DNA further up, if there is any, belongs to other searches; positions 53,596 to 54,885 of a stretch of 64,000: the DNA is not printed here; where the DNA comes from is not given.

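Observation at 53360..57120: AT-richer islet: vWA-like membrane protein + 12-TM protein + tyrosine recombinase, with structured DNA at both integrase ends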

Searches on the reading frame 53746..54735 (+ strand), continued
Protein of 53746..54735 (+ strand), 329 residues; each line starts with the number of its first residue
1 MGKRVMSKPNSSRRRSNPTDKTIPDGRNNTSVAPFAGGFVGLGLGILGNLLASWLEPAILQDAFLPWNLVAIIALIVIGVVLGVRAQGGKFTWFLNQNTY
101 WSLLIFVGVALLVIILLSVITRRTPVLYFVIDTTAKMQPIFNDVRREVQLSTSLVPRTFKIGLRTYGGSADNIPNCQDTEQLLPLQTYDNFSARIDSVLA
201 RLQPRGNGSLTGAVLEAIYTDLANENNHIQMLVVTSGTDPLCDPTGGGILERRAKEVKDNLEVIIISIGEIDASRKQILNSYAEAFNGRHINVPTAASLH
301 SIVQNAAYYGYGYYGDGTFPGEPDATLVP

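Call 56: search_protein_families(library=pfam, proteins=[P0082, P0083, P0084, P0085, P0088, P0089, P0090, P0103, P0112, P0116], max_evalue=0.001)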
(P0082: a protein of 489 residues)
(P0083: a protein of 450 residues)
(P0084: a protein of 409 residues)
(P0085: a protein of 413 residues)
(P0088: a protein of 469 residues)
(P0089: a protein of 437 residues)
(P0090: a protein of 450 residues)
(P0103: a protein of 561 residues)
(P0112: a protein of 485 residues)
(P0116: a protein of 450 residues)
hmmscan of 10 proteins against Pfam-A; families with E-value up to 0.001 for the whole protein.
P0082 (489 aa): 3 families
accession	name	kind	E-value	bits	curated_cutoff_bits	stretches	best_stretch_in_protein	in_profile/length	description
PF13676.11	TIR_2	-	1.6e-27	96.8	28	1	10-135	1-122/122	TIR domain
PF01582.25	TIR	-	4.1e-06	27.1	21.3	1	16-107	12-100/179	TIR domain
PF00092.34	VWA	-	4.1e-05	24.3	23.8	1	290-466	2-172/174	von Willebrand factor type A domain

P0083 (450 aa): 0 families

P0084 (409 aa): 2 families
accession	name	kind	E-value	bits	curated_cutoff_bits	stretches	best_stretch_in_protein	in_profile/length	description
PF19960.5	EAD7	-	1.8e-07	31.3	32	1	87-151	2-62/62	Effector-associated domain 7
PF00092.34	VWA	-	2.4e-05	25.1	23.8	1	211-382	3-168/174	von Willebrand factor type A domain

P0085 (413 aa): 0 families

P0088 (469 aa): 1 family
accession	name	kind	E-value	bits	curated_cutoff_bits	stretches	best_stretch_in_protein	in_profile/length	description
PF20689.3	bDLD1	-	1.2e-26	93.5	25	1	6-100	6-100/105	Bacterial Death-like domain 1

P0089 (437 aa): 2 families
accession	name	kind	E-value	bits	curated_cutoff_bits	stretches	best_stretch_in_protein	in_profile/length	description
PF19955.5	EAD1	-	1.8e-21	76.8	24.2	1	1-87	1-89/90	Effector-associated domain 1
PF20990.2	DUF2207_C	-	9.3e-05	22.7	33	0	75-193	72-182/247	Predicted membrane protein (DUF2207) C-terminal domain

P0090 (450 aa): 2 families
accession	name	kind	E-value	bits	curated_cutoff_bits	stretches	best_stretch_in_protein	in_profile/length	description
PF20689.3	bDLD1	-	6.8e-29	100.7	25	1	4-100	3-99/105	Bacterial Death-like domain 1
PF00092.34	VWA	-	7.8e-05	23.4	23.8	1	252-408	2-151/174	von Willebrand factor type A domain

P0103 (561 aa): 3 families
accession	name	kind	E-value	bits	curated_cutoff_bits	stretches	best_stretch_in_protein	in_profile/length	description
PF13676.11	TIR_2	-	5.1e-26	92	28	1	100-216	2-120/122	TIR domain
PF19960.5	EAD7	-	4.4e-12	46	32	1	7-67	1-59/62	Effector-associated domain 7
PF01582.25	TIR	-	7.4e-06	26.3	21.3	1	107-184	14-91/179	TIR domain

P0112 (485 aa): 4 families
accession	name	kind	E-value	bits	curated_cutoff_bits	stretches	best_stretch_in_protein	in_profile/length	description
PF13676.11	TIR_2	-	1.1e-30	107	28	1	16-136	1-121/122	TIR domain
PF00092.34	VWA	-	7.3e-08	33.3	23.8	1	287-467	2-171/174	von Willebrand factor type A domain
PF01582.25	TIR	-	7.4e-07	29.6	21.3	1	17-114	5-100/179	TIR domain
PF13519.12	VWA_2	-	8.8e-05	23.5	27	1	287-406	1-106/107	von Willebrand factor type A domain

P0116 (450 aa): 1 family
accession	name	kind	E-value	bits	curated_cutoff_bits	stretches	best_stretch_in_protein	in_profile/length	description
PF13271.11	DUF4062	-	0.0002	21.9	24.7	1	8-110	1-82/82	Domain of unknown function (DUF4062)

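Call 63: search_protein_families(library=pfam, proteins=[P0087, P0099, P0104, P0119, P0135, P0137, P0141, P0166, P0178, P0186], max_evalue=0.001)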
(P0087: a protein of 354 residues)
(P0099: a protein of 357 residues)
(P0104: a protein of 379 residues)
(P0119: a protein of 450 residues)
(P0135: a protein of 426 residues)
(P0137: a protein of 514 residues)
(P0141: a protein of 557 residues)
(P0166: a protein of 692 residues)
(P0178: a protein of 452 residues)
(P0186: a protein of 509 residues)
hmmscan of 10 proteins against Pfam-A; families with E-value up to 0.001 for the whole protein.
P0087 (354 aa): 1 family
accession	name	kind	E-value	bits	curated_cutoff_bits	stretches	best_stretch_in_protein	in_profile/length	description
PF19955.5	EAD1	-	2e-17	63.8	24.2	1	1-84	1-86/90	Effector-associated domain 1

P0099 (357 aa): 1 family
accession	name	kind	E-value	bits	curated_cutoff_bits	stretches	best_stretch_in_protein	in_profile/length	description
PF19955.5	EAD1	-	1.5e-20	73.8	24.2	1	1-86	1-88/90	Effector-associated domain 1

P0104 (379 aa): 2 families
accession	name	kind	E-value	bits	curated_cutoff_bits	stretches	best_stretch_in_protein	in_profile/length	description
PF13676.11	TIR_2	-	4e-25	89.1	28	1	11-131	1-120/122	TIR domain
PF01582.25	TIR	-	2.2e-08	34.5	21.3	1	21-102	16-94/179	TIR domain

P0119 (450 aa): 1 family
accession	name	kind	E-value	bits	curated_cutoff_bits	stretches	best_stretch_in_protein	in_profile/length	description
PF12822.12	ECF_trnsprt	-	0.0005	20.6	30.7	1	136-248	14-128/169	ECF transporter, substrate-specific component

P0135 (426 aa): 1 family
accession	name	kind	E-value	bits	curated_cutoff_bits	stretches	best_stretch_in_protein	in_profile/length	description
PF13676.11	TIR_2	-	5.8e-18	66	28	1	4-113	2-116/122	TIR domain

P0137 (514 aa): 3 families
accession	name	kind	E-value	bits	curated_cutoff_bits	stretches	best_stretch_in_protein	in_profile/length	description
PF13560.12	HTH_31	-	8.6e-16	58.4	27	1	6-68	2-64/64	Helix-turn-helix domain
PF01381.28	HTH_3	-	5.4e-12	46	23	1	10-64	1-54/55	Helix-turn-helix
PF12844.13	HTH_19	-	0.00021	21.6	30.2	1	7-58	1-51/64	Helix-turn-helix domain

P0141 (557 aa): 3 families
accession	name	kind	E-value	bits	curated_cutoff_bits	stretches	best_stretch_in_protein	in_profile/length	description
PF13676.11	TIR_2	-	7e-26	91.6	28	1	106-224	1-121/122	TIR domain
PF01582.25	TIR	-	5.6e-12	46.3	21.3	1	105-198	3-98/179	TIR domain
PF00092.34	VWA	-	1.6e-05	25.7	23.8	1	367-527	2-152/174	von Willebrand factor type A domain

P0166 (692 aa): 2 families
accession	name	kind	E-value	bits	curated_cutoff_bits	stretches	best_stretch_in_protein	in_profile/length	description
PF12770.12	CHAT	-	9.1e-38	130.8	24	1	89-347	15-268/289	CHAT domain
PF01364.23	Peptidase_C25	-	0.00021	21.1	23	1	215-350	222-350/374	Peptidase family C25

P0178 (452 aa): 0 families

P0186 (509 aa): 1 family
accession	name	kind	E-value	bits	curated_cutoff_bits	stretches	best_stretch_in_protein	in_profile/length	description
PF13365.12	Trypsin_2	-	8.7e-05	23.7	27.6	1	32-174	3-144/144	Trypsin-like peptidase domain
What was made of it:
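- HTH, TIR and protease fusions fit a 'sensor plus output' logic better than 'effector plus effector' (call 63).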

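Call 84: list_cluster_members(proteins=[P0075, P0001, P0069, P0053])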
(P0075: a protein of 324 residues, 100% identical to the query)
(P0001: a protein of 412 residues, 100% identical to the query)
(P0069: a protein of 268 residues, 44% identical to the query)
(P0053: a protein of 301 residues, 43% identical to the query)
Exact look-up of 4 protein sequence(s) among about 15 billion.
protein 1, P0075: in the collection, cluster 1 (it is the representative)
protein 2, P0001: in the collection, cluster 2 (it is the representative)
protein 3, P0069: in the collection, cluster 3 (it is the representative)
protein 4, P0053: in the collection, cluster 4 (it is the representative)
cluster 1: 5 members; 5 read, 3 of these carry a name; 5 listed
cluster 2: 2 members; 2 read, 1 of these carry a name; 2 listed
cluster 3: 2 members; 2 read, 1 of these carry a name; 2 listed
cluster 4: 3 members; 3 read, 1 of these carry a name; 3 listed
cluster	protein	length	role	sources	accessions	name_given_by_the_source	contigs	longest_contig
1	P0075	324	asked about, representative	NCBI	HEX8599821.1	MAG TPA: vWA domain-containing protein [Chloroflexia bacterium]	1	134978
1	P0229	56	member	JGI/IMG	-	hypothetical protein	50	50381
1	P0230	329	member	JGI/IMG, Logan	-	hypothetical protein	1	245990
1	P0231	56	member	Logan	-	-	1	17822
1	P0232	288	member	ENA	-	-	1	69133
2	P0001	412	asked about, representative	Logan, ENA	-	-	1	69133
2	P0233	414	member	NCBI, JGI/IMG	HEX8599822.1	MAG TPA: hypothetical protein VF952_15070 [Chloroflexia bacterium] | hypothetical protein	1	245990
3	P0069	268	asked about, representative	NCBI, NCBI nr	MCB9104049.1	MAG: hypothetical protein H6633_07360 [Anaerolineales bacterium] | hypothetical protein [Anaerolineales bacterium]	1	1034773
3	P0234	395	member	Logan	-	-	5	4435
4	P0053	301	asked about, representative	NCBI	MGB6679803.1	MAG: hypothetical protein WBF08_00585 [Candidatus Bathyarchaeia archaeon]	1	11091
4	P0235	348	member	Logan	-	-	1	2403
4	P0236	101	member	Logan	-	-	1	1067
